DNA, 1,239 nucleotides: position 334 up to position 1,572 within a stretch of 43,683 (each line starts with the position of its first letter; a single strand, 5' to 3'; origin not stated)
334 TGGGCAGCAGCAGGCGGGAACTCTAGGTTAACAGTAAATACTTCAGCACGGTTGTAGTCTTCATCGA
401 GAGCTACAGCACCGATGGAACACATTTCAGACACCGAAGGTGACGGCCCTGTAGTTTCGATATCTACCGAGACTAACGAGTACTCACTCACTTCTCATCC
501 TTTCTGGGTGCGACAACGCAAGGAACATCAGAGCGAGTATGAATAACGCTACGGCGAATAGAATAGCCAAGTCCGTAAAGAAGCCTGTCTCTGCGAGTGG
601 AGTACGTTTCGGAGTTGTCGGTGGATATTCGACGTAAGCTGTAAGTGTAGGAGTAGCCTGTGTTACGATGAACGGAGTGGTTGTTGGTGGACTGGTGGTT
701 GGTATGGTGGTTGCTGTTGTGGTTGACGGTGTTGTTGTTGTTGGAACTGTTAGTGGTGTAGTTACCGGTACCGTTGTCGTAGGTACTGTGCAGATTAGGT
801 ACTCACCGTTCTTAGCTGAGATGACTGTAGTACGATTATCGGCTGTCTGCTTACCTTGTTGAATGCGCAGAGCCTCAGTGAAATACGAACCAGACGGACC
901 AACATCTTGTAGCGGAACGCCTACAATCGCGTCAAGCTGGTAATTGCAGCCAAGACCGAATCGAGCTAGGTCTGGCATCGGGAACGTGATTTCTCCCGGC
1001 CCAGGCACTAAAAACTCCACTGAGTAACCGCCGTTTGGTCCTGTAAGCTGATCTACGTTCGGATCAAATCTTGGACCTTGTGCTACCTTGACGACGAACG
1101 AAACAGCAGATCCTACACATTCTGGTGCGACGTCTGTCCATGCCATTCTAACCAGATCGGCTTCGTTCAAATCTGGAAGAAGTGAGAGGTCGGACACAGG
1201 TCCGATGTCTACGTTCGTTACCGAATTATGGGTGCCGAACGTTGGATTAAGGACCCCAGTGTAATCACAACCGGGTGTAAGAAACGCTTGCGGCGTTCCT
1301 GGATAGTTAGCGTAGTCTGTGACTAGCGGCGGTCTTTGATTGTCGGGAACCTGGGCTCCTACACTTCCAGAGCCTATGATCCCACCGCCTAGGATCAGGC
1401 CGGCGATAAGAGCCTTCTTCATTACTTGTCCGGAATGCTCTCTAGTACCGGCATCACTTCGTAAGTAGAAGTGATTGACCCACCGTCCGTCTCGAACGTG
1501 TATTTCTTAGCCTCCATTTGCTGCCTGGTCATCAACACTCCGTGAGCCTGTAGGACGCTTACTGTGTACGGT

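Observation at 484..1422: Phage-encoded sortase substrate: a Thr/Pro-rich wall-anchored protein with an LAETG signal directly downstream of the endolysin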

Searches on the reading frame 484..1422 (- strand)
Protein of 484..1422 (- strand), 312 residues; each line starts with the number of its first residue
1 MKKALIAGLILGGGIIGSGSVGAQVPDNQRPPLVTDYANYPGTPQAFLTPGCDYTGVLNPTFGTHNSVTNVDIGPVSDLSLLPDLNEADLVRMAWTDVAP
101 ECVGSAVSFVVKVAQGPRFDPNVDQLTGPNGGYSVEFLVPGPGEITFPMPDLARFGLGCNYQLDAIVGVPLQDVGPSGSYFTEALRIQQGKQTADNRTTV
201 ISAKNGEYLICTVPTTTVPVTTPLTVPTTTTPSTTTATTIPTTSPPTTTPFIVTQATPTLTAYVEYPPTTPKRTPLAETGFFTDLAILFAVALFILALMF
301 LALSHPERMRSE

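Call 4: search_protein_families(library=pfam, proteins=[window:484-1422:-], max_evalue=1)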
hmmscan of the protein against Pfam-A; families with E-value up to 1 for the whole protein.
window:484-1422:- (312 aa): 0 families

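Call 5: search_protein_families(library=ncbifam, proteins=[window:484-1422:-], max_evalue=1)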
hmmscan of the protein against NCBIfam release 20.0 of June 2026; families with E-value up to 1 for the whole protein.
window:484-1422:- (312 aa): 1 family
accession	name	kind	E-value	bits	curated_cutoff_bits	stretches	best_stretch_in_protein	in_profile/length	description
NF040983.1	BimA_second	exception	0.08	11.8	600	1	180-276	48-140/381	trimeric autotransporter actin-nucleating factor BimA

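Call 6: search_protein_families(library=phrogs, proteins=[window:484-1422:-], max_evalue=0.01)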
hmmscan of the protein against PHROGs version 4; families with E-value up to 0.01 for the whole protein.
window:484-1422:- (312 aa): 0 families

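Call 8: search_dna_similar(query=window:484-1422:-, collection=phages, mode=protein, max_evalue=0.01)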
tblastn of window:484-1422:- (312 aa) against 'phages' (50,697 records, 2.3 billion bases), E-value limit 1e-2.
No match.

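Call 11: find_homologous_proteins(query=window:484-1422:-, max_evalue=0.001)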
Query window:484-1422:- (312 aa): 46 proteins with E <= 0.001 among 6171 candidates.
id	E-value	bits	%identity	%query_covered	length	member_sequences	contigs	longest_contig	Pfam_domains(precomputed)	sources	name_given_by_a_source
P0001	2.5e-121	423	65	98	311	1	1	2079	-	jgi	jgi:hypothetical protein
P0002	7.3e-121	421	63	94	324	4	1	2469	-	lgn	-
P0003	3.7e-119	416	63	94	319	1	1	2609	-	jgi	jgi:hypothetical protein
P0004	2.0e-117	410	65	93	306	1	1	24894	-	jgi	jgi:hypothetical protein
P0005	1.8e-116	407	63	97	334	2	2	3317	-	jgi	jgi:hypothetical protein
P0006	3.7e-116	406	63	92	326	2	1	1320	-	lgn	-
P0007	7.2e-115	402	61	94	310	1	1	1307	-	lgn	-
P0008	1.2e-111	391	74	68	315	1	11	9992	-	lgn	-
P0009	7.1e-111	388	64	93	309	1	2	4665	-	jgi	jgi:hypothetical protein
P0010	6.7e-110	385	62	100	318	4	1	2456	-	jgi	-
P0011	2.1e-109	384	77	68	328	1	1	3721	-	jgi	jgi:LPXTG-motif cell wall-anchored protein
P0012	2.6e-101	357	61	87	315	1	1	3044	-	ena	-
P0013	3.1e-95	337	57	97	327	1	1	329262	-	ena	-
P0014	2.1e-89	318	67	69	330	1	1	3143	-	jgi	jgi:hypothetical protein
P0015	1.4e-88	315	66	64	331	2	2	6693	-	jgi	jgi:hypothetical protein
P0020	7.5e-67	244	57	68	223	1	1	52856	-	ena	-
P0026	4.0e-43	166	46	66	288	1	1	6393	-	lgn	-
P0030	1.8e-37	147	41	60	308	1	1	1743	-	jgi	jgi:LPXTG-motif cell wall-anchored protein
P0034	1.1e-22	99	40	58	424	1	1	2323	-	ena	-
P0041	1.4e-7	49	32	57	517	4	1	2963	PF05506.18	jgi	jgi:hypothetical protein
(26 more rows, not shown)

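Call 15: find_encoding_contigs(protein=P0013, flank=10000, max_places=3)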
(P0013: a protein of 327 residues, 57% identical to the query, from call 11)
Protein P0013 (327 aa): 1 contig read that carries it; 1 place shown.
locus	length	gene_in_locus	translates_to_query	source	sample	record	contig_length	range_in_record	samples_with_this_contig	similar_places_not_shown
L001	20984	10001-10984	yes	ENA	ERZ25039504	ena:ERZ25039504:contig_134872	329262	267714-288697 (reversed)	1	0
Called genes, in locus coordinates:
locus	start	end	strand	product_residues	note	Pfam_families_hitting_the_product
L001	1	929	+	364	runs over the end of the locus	PF00144:Beta-lactamase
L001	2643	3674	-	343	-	PF03405:FA_desaturase_2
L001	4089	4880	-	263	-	-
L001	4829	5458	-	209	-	PF00271:Helicase_C, PF22590:Cas3-like_C_2 (weak)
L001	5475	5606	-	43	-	-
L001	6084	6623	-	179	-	PF14373:Imm_superinfect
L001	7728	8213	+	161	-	-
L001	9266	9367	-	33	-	-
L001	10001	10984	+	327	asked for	-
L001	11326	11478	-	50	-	-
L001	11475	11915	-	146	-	PF00075:RNase_H, PF13456:RVT_3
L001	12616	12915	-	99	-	PF00903:Glyoxalase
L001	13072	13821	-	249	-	-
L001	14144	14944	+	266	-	PF00106:adh_short, PF13561:adh_short_C2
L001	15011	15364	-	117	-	PF00582:Usp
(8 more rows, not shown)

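Call 16: find_encoding_contigs(protein=P0004, flank=10000, max_places=3)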
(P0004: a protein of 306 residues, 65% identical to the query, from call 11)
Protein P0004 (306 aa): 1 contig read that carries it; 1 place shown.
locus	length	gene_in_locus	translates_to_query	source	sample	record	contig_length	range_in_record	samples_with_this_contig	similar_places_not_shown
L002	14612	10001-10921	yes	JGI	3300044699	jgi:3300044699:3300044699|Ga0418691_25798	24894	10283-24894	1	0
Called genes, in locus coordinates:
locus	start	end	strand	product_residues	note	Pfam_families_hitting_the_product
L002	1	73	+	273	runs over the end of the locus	-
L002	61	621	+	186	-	-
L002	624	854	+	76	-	-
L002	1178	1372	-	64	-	-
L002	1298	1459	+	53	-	-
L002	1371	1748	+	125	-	-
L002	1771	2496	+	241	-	PF20155:TMP_3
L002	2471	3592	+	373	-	-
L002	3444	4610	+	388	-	-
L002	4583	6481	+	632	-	-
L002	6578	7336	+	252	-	-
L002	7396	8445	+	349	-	PF14594:Sipho_Gp37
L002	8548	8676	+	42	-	-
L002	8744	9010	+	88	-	-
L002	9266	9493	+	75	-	-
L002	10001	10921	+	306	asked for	-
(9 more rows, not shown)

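Call 17: find_encoding_contigs(protein=P0020, flank=10000, max_places=3)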
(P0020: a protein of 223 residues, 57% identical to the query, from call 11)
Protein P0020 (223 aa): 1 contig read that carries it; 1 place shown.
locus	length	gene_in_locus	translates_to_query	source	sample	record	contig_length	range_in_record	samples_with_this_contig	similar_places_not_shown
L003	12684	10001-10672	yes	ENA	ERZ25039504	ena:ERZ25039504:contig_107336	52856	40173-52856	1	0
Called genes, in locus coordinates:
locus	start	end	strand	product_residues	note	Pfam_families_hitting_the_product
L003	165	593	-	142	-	-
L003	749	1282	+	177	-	-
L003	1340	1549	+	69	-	-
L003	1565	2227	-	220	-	PF07366:SnoaL, PF12680:SnoaL_2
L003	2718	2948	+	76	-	PF13577:SnoaL_4, PF12680:SnoaL_2 (weak)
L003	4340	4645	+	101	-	-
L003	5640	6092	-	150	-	PF00589:Phage_integrase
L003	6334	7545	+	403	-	-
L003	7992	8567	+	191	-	PF11611:DUF4352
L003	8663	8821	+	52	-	-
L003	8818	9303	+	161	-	-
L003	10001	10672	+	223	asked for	-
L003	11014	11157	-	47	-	-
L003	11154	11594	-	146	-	PF00075:RNase_H, PF13456:RVT_3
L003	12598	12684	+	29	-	?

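Call 18: find_encoding_contigs(protein=P0008, flank=10000, max_places=4)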
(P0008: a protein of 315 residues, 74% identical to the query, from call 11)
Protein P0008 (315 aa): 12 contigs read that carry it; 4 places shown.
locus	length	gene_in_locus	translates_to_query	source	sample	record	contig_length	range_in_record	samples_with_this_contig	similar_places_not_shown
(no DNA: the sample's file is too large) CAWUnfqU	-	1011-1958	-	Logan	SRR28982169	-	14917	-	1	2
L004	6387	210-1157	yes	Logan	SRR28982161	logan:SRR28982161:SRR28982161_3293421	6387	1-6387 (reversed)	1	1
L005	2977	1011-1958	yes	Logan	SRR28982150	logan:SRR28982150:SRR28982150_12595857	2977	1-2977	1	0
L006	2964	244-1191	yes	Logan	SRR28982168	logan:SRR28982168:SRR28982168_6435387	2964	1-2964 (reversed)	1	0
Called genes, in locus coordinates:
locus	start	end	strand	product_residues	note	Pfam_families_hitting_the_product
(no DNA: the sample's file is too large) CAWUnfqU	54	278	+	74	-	-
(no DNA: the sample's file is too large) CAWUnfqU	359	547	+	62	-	-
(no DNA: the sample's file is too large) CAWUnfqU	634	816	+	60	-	-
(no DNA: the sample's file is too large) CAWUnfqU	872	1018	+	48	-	-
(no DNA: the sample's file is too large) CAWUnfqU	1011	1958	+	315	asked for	-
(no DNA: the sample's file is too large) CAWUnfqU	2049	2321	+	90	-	-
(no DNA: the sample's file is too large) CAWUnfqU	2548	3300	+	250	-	PF19880:DUF6353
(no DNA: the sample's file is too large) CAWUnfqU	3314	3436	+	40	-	-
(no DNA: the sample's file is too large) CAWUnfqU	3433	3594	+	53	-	-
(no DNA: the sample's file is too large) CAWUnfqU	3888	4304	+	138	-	PF23803:Phage_TAC_17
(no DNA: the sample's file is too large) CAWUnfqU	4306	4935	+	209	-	-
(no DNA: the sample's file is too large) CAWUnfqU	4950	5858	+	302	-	PF19880:DUF6353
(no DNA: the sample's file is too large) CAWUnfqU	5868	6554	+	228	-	-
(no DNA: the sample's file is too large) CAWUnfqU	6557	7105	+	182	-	-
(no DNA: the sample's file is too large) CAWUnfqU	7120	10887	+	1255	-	PF19263:DUF5906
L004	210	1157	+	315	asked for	-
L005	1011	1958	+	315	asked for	-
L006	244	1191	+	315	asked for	-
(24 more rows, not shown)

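Call 24: find_related_loci(query=A1, collection=viral_contigs, flank=10000)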
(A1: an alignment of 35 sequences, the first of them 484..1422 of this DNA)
Query A1 (312 aa) in viral_contigs; peptide patterns used: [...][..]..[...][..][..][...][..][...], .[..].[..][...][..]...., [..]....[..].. (x = any residue, [..] = any of these).
45 stretches matched a pattern; 3 encode a relative of the query (tblastn E <= 1e-3); 3 distinct loci.
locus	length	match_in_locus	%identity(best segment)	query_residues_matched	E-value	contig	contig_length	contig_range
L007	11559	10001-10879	62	20-312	1e-112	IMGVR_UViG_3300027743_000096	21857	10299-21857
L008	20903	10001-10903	62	2-305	8e-107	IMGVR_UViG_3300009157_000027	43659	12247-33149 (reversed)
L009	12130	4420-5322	62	2-305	8e-107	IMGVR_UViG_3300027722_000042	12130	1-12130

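Call 25: find_related_loci(query=A1, collection=genome_contigs, flank=6000)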
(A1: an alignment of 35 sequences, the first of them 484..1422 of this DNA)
Query A1 (312 aa) in genome_contigs; peptide patterns used: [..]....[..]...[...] (x = any residue, [..] = any of these).
17 stretches matched a pattern; 7 encode a relative of the query (tblastn E <= 1e-3); 7 distinct loci.
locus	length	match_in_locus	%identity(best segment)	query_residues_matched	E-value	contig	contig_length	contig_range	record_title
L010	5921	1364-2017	74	1-213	9e-105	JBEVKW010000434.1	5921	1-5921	MAG: Chitinophagaceae bacterium isolate T4R1UO_autometa_bin_0002 T4R1UO_autometa_bin_0002_k133_2227216, whole genome sho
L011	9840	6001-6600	32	4-214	3e-21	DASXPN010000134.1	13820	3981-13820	MAG TPA_asm: Acidimicrobiales bacterium isolate SMAG_U5409 k141_6321828, whole genome shotgun sequence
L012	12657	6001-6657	32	22-246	5e-16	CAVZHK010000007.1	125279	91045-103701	MAG: uncultured Acidimicrobiaceae bacterium isolate MFD04651.bin.1.201 genome assembly, contig: contig_4428, whole genom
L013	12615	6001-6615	31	3-214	8e-16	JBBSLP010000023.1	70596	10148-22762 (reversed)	MAG: Acidimicrobiales bacterium isolate metawrap_LS4_71 metawrap_LS4_71_K_112859_L_70596_cov_15.3505, whole genome shotg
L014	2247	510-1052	33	30-229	2e-14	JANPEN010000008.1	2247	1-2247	MAG: Acidimicrobiia bacterium isolate VAR_78_metabat_23 VAR_78_k141_2160551, whole genome shotgun sequence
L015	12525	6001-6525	34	18-212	1e-12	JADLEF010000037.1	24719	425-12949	MAG: Acidimicrobiales bacterium isolate SJ307 c_000000102541, whole genome shotgun sequence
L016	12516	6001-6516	41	22-214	9e-11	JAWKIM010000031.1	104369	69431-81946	MAG: Acidimicrobiales bacterium isolate BC3.65 BC3.65.fa-31, whole genome shotgun sequence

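Call 30: search_solved_structures(query=A1, max_evalue=10, show_alignments=1)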
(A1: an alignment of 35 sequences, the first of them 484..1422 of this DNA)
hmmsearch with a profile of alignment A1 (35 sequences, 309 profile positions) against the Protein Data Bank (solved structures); distinct sequences matched with E-value up to 10: 4.
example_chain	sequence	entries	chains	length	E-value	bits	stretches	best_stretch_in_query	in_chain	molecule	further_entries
9qf9_A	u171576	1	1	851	0.04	16.3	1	176-268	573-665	Ruminococcus bromii Amy16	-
5xya_A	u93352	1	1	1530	0.32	13.3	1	241-304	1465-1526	Chemokine protease C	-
5xxz_A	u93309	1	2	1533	0.96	11.7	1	241-304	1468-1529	Chemokine protease C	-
8gl8_G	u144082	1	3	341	10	8.4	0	198-252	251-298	Periplasmic chaperone for outer membrane proteins Skp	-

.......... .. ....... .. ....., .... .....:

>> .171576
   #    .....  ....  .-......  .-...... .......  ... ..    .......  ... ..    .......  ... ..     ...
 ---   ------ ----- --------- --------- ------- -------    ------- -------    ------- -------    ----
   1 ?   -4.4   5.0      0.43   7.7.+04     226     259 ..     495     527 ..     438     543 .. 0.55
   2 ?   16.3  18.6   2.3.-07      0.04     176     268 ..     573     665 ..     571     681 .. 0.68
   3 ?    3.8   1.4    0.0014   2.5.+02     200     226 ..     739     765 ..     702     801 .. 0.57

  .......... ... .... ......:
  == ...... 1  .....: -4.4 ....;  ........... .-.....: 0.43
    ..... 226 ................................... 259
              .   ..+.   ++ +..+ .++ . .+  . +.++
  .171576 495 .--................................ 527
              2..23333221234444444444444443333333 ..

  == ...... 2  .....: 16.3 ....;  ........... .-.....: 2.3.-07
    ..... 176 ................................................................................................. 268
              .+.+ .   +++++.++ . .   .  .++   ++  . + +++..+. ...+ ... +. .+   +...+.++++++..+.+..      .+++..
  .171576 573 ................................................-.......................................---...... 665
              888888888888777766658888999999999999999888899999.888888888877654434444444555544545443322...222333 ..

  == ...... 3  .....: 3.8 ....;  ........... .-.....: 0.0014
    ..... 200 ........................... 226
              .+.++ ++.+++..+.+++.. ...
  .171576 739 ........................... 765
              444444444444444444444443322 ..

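Call 32: predict_structure(alignment_id=A1)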
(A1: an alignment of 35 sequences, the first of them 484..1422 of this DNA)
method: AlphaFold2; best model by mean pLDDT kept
length: 312 residues; sequences in the alignment: 35
mean_pLDDT: 82.8   pTM: 0.66
mean pLDDT of the five models: 82.8, 81.7, 81.6, 80.4, 80.3
residues with pLDDT >= 90: 173; 70-90: 56; 50-70: 71; < 50: 12
segments of 3 or more residues with pLDDT < 50: 276-278
pLDDT, mean of each block of 10 residues (from residue 1): 74 58 77 96 97 98 97 98 96 98 98 90 87 93 96 84 97 96 96 96 94 74 65 54 54 57 58 52 74 93 77 59
secondary structure, 60 per line:
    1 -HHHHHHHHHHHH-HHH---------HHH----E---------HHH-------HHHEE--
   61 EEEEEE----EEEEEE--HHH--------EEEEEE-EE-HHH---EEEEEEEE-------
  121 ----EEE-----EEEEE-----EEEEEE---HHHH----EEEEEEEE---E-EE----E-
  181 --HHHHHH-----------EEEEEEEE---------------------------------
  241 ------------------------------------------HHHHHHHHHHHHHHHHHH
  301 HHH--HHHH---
elements in order: H2-13 E61-66 E71-76 E90-95 E106-113 E125-127 E133-137 E143-148 H152-155 E160-167 H183-188 E200-207 H283-303 H306-309

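Call 35: find_encoding_contigs(protein=window:484-1422:-, flank=10000, max_places=6)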
Protein window:484-1422:- (312 aa): 10 contigs read that carry it; 6 places shown.
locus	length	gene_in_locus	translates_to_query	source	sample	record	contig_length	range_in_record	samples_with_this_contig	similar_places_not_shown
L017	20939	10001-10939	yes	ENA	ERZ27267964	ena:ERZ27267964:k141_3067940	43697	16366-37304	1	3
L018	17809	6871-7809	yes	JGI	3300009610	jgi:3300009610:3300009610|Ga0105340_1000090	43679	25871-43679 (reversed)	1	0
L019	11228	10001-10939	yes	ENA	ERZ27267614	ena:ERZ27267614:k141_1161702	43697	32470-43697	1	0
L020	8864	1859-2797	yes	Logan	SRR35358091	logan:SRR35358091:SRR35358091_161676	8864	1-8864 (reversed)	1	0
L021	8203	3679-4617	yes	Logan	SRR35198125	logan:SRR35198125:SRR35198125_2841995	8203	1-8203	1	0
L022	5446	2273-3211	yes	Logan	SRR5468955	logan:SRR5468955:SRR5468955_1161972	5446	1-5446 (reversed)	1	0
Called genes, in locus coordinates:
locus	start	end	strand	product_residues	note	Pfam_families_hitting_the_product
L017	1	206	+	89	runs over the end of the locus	-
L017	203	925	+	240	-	-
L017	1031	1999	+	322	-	PF12705:PDDEXK_1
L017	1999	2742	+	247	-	PF13479:AAA_24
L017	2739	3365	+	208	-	-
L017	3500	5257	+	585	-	PF13481:AAA_25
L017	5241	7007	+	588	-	PF01612:DNA_pol_A_exo1 (faint), PF00476:DNA_pol_A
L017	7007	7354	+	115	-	-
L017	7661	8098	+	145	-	-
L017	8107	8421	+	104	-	-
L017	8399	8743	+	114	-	-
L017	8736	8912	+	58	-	-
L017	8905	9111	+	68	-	-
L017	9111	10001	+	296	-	-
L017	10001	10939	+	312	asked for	-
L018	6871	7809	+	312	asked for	-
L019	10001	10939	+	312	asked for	-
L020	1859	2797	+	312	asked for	-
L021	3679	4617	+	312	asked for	-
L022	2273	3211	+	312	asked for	-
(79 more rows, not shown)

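Call 36: fold_search(model_id=the predicted structure, library=pdb)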
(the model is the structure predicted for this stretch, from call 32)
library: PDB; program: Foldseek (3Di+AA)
matches with E <= 10: 1079; with E <= 0.001: 0
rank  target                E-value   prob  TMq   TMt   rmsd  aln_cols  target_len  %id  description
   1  7q9r                  8.1e-03  0.80  0.21  0.36   7.5       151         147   10  Cocrystal structure of PDE6D bound to NRAS peptide (released 2022-01-19)
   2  5ml6                  1.6e-02  0.57  0.19  0.33   7.8       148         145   13  The crystal structure of PDE6D in complex to inhibitor-8 (released 2017-02-01)
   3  4jvf                  2.4e-02  0.75  0.21  0.40   7.5       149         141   12  The Crystal structure of PDE6D in complex with the inhibitor (s)-5 (released 2013-05-22)
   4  5ml8                  2.4e-02  0.54  0.20  0.35   8.2       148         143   11  The crystal structure of PDE6D in complex to inhibitor-4 (released 2017-02-01)
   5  5t4x                  4.0e-02  0.54  0.20  0.36   8.0       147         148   12  CRYSTAL STRUCTURE OF PDE6D IN APO-STATE (released 2018-01-10)
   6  2ag9_A                4.0e-02  0.30  0.20  0.31  10.4       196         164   11  Crystal Structure of the Y137S mutant of GM2-Activator Protein (released 2005-10-25)
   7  8dku_A                5.1e-02  0.66  0.22  0.18  13.3       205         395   12  CryoEM structure of the A. aeolicus WzmWzt transporter bound to the native O antigen (released 2022-09-21)
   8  7qjk_CCC              5.1e-02  0.35  0.20  0.36   8.6       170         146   11  Crystal structure of PDE6D in complex with Compound-2 (released 2022-01-26)
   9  5fr1_B                5.4e-02  0.35  0.19  0.30   7.9       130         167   14  Double acetylated RhoGDI-alpha in complex with RhoA-GDP (released 2016-01-13)
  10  2zot_A                5.7e-02  0.33  0.17  0.31   9.3       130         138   13  Crystal structure of human F-spondin reeler domain (fragment 1) (released 2008-10-14)
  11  1ksj_B                6.4e-02  0.41  0.19  0.34   8.2       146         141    8  Complex of Arl2 and PDE delta, Crystal Form 2 (SeMet) (released 2002-05-08)
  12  1ft0_A                6.4e-02  0.30  0.18  0.33   7.7       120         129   14  CRYSTAL STRUCTURE OF TRUNCATED HUMAN RHOGDI K113A MUTANT (released 2001-05-02)
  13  7qjk_BBB              7.2e-02  0.35  0.20  0.35   8.0       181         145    8  Crystal structure of PDE6D in complex with Compound-2 (released 2022-01-26)
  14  5wug                  8.0e-02  0.25  0.18  0.07  10.4       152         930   15  Expression, characterization and crystal structure of a novel beta-glucosidase from Paenibacillus barengoltzii (released 2018-01-31)
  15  7b47_D                8.5e-02  0.41  0.20  0.31  10.1       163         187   12  Structural basis of reactivation of oncogenic p53 mutants by a small molecule: methylene quinuclidinone (MQ). Human p5 (released 2021-12-08)
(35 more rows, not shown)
